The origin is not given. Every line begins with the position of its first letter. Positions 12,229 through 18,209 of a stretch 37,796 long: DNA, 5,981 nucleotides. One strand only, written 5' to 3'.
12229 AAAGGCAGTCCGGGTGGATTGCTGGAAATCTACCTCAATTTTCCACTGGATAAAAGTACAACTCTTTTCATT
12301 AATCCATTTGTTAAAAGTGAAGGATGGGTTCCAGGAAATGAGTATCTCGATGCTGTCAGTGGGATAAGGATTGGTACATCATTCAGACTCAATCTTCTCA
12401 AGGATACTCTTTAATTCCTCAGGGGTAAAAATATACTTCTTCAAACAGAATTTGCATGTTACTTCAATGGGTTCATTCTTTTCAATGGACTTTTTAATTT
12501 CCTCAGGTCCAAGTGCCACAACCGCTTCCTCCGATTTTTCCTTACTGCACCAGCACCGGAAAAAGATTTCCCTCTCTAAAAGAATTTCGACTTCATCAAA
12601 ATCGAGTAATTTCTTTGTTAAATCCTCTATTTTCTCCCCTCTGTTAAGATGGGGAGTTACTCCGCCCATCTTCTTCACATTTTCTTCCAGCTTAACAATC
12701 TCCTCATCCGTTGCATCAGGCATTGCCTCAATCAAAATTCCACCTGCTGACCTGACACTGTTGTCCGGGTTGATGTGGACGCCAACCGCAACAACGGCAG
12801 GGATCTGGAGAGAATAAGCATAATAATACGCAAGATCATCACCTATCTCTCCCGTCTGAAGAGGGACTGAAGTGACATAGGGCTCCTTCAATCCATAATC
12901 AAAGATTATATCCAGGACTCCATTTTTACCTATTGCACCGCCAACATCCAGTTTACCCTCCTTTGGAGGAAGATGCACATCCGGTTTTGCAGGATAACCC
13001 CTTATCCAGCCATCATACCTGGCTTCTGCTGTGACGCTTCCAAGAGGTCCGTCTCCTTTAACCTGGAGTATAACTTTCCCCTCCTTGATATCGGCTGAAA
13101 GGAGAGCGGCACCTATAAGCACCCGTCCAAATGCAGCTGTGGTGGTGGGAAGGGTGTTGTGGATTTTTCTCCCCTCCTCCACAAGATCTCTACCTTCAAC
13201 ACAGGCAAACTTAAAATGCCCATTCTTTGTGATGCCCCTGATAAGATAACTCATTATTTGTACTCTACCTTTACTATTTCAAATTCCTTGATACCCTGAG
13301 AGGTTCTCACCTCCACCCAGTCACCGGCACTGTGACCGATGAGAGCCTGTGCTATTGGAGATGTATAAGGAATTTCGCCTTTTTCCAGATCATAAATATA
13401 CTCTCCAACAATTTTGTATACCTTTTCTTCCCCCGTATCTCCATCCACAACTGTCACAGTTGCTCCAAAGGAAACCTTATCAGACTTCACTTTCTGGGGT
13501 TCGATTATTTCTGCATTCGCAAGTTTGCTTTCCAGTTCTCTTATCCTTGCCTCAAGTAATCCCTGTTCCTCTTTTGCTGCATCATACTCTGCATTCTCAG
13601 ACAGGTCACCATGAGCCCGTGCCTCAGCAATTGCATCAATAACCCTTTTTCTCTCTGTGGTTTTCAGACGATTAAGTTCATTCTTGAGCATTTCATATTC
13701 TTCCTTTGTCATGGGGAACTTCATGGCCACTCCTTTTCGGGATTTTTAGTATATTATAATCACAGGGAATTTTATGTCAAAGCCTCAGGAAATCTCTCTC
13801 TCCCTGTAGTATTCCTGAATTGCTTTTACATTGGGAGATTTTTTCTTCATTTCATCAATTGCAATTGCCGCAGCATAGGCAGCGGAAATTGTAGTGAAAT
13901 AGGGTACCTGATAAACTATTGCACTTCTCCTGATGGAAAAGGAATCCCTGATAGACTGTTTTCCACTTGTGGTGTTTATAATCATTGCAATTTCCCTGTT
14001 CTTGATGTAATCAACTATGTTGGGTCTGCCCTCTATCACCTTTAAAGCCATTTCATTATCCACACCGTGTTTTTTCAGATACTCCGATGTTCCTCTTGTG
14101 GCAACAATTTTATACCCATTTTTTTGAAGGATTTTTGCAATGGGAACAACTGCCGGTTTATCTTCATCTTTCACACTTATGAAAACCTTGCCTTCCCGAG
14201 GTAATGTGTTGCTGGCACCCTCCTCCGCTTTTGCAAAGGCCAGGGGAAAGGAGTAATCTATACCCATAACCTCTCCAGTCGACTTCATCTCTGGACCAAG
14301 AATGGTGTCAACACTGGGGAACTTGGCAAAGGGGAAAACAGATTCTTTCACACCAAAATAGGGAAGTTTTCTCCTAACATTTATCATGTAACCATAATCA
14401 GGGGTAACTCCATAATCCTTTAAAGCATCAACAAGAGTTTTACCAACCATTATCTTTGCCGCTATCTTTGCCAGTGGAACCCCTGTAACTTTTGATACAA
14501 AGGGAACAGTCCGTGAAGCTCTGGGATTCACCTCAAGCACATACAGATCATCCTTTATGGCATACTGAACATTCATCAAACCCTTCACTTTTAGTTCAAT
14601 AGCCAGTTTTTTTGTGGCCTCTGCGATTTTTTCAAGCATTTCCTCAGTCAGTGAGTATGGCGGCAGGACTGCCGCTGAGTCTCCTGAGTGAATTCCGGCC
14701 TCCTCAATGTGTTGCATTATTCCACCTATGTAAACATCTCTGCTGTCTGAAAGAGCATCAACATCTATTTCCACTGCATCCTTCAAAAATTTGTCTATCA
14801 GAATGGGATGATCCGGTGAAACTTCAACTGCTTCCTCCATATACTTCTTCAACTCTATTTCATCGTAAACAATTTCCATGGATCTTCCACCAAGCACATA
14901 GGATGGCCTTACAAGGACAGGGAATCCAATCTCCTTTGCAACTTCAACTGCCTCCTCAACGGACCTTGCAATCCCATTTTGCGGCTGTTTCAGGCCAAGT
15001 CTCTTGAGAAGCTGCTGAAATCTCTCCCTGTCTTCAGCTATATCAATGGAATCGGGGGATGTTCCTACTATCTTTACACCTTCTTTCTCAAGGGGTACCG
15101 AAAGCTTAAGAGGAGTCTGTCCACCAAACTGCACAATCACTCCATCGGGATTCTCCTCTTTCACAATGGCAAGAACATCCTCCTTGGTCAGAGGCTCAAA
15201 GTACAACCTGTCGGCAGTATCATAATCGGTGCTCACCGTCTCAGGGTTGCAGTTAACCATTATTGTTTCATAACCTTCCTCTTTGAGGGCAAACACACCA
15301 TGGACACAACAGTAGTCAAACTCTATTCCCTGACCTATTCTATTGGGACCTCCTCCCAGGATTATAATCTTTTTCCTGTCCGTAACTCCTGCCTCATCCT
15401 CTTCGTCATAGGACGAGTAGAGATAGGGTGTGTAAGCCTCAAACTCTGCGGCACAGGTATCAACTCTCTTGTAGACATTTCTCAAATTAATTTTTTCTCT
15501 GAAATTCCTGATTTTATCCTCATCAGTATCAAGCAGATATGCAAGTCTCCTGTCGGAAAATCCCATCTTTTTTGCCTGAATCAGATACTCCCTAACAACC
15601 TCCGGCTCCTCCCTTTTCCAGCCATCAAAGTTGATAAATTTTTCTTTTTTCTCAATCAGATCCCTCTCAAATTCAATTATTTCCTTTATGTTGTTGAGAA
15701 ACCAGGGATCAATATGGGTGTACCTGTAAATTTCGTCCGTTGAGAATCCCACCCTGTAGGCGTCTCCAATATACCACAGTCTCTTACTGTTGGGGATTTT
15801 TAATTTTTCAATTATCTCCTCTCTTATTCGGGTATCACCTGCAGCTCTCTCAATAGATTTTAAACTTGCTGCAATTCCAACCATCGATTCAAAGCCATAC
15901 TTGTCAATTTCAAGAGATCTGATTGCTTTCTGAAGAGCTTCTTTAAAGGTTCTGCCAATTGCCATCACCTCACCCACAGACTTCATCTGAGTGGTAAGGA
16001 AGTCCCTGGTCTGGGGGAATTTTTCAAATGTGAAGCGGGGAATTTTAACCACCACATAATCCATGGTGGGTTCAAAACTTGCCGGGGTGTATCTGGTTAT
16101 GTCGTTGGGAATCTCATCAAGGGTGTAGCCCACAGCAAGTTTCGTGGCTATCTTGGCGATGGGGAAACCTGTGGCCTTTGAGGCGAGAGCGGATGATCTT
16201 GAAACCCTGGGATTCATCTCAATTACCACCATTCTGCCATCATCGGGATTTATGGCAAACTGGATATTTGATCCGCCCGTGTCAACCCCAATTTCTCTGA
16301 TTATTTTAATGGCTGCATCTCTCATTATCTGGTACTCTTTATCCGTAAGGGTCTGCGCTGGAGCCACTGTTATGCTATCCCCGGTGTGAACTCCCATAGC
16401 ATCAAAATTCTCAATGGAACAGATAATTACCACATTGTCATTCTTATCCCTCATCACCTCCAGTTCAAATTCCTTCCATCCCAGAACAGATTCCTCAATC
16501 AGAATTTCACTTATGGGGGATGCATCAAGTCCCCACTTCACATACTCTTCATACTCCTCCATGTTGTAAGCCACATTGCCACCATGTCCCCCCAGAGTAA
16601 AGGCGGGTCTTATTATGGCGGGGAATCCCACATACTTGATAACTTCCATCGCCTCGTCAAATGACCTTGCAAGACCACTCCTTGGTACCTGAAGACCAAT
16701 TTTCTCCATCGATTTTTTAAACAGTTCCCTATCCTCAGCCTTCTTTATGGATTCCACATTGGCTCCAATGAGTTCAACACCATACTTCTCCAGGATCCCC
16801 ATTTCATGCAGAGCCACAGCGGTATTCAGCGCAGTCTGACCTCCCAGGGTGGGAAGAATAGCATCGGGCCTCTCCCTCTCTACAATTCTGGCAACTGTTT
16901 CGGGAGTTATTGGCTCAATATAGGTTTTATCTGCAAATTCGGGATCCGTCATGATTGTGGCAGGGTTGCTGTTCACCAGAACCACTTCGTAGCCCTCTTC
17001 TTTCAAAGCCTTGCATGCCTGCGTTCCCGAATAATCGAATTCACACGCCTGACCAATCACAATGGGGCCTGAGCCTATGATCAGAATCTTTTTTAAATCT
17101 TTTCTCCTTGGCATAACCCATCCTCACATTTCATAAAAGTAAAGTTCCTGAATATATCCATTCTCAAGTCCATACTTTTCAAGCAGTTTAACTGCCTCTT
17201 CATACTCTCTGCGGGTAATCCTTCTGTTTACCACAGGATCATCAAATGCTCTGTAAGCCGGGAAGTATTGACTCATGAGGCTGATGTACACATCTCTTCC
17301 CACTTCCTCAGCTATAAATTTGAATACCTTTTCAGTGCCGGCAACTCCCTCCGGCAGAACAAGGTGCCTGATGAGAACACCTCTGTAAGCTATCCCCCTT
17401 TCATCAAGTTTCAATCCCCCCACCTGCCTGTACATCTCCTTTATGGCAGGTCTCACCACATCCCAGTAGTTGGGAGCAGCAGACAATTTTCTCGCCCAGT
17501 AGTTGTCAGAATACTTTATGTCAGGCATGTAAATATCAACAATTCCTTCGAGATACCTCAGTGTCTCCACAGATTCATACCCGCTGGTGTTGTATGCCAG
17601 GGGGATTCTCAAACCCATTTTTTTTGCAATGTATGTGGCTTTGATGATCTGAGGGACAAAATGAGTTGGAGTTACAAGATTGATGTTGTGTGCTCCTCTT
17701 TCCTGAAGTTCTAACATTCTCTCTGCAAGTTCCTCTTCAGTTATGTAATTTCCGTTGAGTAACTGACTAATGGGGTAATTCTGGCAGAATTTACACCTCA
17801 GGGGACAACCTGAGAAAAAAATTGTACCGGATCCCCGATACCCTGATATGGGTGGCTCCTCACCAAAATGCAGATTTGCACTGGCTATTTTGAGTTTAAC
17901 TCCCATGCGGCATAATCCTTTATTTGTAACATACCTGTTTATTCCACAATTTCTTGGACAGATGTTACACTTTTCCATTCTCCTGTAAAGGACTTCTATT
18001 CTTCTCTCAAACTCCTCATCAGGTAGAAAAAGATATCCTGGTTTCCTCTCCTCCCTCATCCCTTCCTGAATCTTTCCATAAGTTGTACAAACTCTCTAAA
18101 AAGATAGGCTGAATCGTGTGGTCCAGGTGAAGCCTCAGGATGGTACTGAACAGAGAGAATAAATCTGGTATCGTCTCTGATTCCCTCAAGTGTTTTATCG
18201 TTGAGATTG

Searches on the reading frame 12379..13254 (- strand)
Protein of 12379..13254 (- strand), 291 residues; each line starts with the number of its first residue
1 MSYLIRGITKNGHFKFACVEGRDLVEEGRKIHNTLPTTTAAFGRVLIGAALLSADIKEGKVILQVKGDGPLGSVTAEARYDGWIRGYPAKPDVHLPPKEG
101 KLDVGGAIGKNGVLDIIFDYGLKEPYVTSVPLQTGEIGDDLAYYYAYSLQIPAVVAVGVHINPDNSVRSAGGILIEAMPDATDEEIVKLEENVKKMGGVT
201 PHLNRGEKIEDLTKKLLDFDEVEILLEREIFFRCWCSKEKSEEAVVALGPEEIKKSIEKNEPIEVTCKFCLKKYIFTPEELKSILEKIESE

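Call 37: search_protein_families(library=pfam, proteins=[window:12379-13254:-], max_evalue=0.001)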
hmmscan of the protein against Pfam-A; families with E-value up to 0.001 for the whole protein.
window:12379-13254:- (291 aa): 1 family
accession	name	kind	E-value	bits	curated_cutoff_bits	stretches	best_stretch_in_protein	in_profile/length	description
PF01430.24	HSP33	-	2.9e-83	279.9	21.4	1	3-277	2-273/273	Hsp33 protein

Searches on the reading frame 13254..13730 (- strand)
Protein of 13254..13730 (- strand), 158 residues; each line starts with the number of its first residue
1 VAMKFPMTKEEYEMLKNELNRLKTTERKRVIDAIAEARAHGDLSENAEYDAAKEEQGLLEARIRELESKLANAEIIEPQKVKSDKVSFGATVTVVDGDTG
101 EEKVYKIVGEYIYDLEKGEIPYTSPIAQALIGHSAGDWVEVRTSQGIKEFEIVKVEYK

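Call 37: search_protein_families(library=pfam, proteins=[window:13254-13730:-], max_evalue=0.001)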
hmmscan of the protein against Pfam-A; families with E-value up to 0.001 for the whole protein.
window:13254-13730:- (158 aa): 2 families
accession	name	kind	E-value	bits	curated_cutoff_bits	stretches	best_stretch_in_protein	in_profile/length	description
PF03449.20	GreA_GreB_N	-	2.5e-31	108.1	24.5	1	6-75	2-71/71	Transcription elongation factor, N-terminal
PF01272.25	GreA_GreB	-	1.9e-22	79.4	26.9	1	83-157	3-77/77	Transcription elongation factor, GreA/GreB, C-term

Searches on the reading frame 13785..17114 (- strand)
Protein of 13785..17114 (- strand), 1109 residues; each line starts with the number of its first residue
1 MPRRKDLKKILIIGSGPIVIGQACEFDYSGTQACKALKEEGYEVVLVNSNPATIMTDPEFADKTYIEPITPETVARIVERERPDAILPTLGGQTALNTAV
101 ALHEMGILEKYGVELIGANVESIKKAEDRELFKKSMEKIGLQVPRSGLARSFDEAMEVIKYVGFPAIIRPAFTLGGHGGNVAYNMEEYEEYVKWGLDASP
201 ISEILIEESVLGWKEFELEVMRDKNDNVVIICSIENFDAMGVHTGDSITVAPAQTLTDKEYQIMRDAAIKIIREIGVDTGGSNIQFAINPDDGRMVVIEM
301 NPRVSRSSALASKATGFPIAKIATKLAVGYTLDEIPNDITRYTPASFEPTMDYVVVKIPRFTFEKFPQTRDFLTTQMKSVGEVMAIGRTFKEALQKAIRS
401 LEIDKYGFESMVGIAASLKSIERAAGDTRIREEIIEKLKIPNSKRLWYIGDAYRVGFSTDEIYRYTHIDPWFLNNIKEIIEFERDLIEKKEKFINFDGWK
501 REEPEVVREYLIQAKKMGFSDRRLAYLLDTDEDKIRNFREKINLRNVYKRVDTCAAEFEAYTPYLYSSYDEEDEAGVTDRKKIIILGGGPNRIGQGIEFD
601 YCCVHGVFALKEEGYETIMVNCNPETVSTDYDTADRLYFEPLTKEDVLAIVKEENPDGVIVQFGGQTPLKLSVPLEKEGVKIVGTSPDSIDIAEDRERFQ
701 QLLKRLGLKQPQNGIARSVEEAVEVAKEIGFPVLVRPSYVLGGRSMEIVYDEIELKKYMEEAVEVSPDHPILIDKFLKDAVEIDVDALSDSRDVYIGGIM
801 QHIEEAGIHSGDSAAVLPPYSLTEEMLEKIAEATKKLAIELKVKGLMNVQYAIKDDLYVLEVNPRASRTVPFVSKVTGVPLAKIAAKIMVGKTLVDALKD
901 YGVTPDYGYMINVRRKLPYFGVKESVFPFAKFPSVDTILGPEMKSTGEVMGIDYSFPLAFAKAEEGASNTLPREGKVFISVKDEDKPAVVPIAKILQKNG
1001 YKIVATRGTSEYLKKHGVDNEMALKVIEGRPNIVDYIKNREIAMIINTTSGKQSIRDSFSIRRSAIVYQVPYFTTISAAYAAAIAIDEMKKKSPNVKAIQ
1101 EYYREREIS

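Call 37: search_protein_families(library=pfam, proteins=[window:13785-17114:-], max_evalue=0.001)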
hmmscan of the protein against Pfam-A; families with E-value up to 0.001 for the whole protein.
window:13785-17114:- (1109 aa): 11 families
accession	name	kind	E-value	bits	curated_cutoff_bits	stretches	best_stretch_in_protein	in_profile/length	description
PF02786.22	CPSase_L_D2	-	4.1e-113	376.5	19.8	2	128-334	1-210/211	Carbamoyl-phosphate synthase L chain, ATP binding domain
PF25596.1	CPSase_L_D1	-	1.3e-104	344.8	27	2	7-125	2-118/118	Carbamoyl phosphate synthase preATP-grasp domain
PF02142.27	MGS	-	2.5e-24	85.6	24.1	1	989-1074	2-94/94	MGS-like domain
PF02787.25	CPSase_L_D3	-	2.3e-23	82.4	26.6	1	436-527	1-79/80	Carbamoyl-phosphate synthetase large chain, oligomerisation domain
PF07478.18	Dala_Dala_lig_C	-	5.3e-17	62.4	24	2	720-864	26-174/204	D-ala D-ala ligase C-terminus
PF02222.28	ATP-grasp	-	3.8e-15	56.4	27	2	701-866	1-163/179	ATP-grasp domain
PF08443.16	RimK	-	1.9e-10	41.1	21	1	693-883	1-182/188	RimK-like ATP-grasp domain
PF15632.11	ATPgrasp_Ter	-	1.5e-09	38.2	29.1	1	828-892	47-111/131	ATP-grasp in the biosynthetic pathway with Ter operon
PF02655.19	ATP-grasp_3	-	1.4e-08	35.5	23.2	1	694-866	2-157/160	ATP-grasp domain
PF13549.11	ATP-grasp_5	-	1.3e-06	28.4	27.6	1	698-735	14-51/221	ATP-grasp domain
PF08442.15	ATP-grasp_2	-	3.8e-05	23.8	29.5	0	700-745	8-54/202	ATP-grasp domain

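Call 55: find_homologous_proteins(query=window:13785-17114:-, max_evalue=1e-100)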
Query window:13785-17114:- (1109 aa): 8000 proteins with E <= 1e-100 among 8000 candidates; the best 120 are listed.
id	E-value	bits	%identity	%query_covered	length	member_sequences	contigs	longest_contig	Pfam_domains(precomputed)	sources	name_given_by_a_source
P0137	0.0e+0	2471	100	100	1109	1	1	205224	PF25596.2,PF02142.28,PF13535.12,PF15632.12,PF13549.12,PF02786.23,PF02787.26,PF02222.28,PF08443.17,PF02655.20,PF07478.19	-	-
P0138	0.0e+0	2175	87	100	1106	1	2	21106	PF25596.2,PF02142.28,PF13535.12,PF15632.12,PF13549.12,PF02786.23,PF02787.26,PF02222.28,PF08443.17,PF02655.20,PF07478.19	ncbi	-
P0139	0.0e+0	2167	87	99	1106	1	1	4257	PF25596.2,PF02142.28,PF13535.12,PF15632.12,PF02786.23,PF02787.26,PF02222.28,PF08443.17,PF02655.20,PF07478.19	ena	-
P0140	0.0e+0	2167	87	100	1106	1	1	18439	PF08442.16,PF15632.12,PF13549.12,PF02787.26,PF02222.28,PF08443.17,PF02655.20,PF07478.19,PF25596.2,PF02142.28,PF13535.12,PF02786.23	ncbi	-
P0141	0.0e+0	1905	76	100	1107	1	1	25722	PF25596.2,PF02142.28,PF15632.12,PF13549.12,PF02786.23,PF02787.26,PF02222.28,PF08443.17,PF02655.20,PF07478.19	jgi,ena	-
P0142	0.0e+0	1723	71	100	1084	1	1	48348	PF15632.12,PF13549.12,PF02787.26,PF02222.28,PF08443.17,PF02655.20,PF01071.25,PF07478.19,PF25596.2,PF02142.28,PF13535.12,PF02786.23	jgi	-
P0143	0.0e+0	1720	71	100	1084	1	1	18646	PF15632.12,PF13549.12,PF02787.26,PF02222.28,PF08443.17,PF02655.20,PF01071.25,PF07478.19,PF25596.2,PF02142.28,PF13535.12,PF02786.23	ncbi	-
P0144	0.0e+0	1720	71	100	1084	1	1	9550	PF15632.12,PF13549.12,PF02787.26,PF02222.28,PF08443.17,PF02655.20,PF01071.25,PF07478.19,PF25596.2,PF02142.28,PF13535.12,PF02786.23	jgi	-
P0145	0.0e+0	1720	71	100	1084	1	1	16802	PF15632.12,PF13549.12,PF02787.26,PF02222.28,PF08443.17,PF02655.20,PF01071.25,PF07478.19,PF25596.2,PF02142.28,PF13535.12,PF02786.23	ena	-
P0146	0.0e+0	1719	71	100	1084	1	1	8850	PF25596.2,PF02142.28,PF13535.12,PF15632.12,PF13549.12,PF02786.23,PF02787.26,PF02222.28,PF08443.17,PF02655.20,PF07478.19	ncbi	-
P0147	0.0e+0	1719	71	100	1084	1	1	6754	PF15632.12,PF13549.12,PF02787.26,PF02222.28,PF08443.17,PF02655.20,PF01071.25,PF07478.19,PF25596.2,PF02142.28,PF13535.12,PF02786.23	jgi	-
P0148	0.0e+0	1718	71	100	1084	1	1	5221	PF25596.2,PF02142.28,PF13535.12,PF15632.12,PF13549.12,PF02786.23,PF02787.26,PF02222.28,PF08443.17,PF02655.20,PF07478.19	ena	-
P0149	0.0e+0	1718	71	100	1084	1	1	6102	PF25596.2,PF02142.28,PF13535.12,PF15632.12,PF13549.12,PF02786.23,PF02787.26,PF02222.28,PF08443.17,PF02655.20,PF07478.19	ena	-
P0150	0.0e+0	1704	69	100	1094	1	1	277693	PF25596.2,PF02142.28,PF13535.12,PF15632.12,PF02786.23,PF02787.26,PF02222.28,PF08443.17,PF02655.20,PF07478.19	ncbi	-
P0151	0.0e+0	1685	68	99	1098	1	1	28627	PF25596.2,PF02142.28,PF13535.12,PF15632.12,PF13549.12,PF02786.23,PF02787.26,PF02222.28,PF08443.17,PF02655.20,PF07478.19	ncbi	-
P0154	0.0e+0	1663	69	100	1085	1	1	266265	PF15632.12,PF13549.12,PF02787.26,PF02222.28,PF08443.17,PF02655.20,PF01071.25,PF07478.19,PF25596.2,PF02142.28,PF13535.12,PF02786.23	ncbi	-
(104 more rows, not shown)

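Call 56: list_cluster_members(proteins=[P0138, P0140, P0143, P0146, P0150, P0151, P0154, P0003, P0004, P0124])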
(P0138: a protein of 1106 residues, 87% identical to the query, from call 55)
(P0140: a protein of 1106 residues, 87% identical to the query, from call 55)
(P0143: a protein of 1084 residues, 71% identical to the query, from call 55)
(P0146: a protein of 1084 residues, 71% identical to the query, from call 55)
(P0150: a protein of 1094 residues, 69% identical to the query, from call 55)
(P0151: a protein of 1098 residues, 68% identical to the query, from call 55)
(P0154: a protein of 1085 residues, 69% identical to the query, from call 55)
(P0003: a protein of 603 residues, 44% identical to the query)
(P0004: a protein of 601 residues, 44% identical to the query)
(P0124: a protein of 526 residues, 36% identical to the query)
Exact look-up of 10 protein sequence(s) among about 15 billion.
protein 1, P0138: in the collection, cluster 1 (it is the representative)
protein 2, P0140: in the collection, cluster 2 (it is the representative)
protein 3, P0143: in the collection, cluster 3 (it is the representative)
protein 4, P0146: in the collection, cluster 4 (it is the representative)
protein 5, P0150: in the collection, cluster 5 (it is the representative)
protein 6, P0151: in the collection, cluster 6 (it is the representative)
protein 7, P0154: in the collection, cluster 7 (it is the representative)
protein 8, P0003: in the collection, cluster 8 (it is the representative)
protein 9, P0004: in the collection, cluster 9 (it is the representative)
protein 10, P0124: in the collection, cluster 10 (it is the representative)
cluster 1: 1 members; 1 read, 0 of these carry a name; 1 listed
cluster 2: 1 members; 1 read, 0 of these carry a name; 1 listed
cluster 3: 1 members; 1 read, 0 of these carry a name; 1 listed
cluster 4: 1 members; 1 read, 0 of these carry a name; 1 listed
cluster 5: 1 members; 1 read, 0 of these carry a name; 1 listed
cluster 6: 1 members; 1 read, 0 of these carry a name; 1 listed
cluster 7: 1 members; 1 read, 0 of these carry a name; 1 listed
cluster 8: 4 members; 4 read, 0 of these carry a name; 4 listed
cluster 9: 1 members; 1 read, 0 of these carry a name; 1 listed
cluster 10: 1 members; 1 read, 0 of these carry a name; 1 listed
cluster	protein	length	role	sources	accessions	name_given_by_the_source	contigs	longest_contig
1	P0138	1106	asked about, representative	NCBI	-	-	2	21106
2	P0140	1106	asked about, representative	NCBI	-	-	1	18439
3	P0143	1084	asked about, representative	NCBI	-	-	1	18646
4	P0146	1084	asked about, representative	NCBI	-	-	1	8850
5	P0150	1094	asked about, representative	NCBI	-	-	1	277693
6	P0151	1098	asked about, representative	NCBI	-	-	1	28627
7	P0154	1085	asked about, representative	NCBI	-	-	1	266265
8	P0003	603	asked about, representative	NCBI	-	-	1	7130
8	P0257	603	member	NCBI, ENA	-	-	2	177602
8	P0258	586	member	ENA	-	-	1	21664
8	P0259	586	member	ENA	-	-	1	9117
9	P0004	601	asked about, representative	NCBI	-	-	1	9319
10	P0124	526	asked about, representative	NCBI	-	-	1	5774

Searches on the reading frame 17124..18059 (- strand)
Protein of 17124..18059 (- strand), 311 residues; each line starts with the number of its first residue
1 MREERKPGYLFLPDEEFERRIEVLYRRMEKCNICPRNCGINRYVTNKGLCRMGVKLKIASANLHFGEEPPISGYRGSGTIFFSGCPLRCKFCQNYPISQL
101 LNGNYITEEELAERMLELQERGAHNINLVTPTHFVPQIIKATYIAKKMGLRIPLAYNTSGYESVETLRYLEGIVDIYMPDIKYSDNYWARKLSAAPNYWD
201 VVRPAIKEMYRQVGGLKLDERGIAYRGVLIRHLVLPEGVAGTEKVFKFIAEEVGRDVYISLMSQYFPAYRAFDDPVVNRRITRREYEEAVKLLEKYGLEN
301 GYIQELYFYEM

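Call 37: search_protein_families(library=pfam, proteins=[window:17124-18059:-], max_evalue=0.001)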
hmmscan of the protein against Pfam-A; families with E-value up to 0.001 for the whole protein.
window:17124-18059:- (311 aa): 2 families
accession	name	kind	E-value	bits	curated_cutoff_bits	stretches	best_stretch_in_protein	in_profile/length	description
PF04055.27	Radical_SAM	-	1.2e-12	48.7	29.5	1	80-208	2-135/166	Radical SAM superfamily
PF13353.11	Fer4_12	-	6.5e-05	23.7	22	1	79-129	9-59/137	4Fe-4S single cluster domain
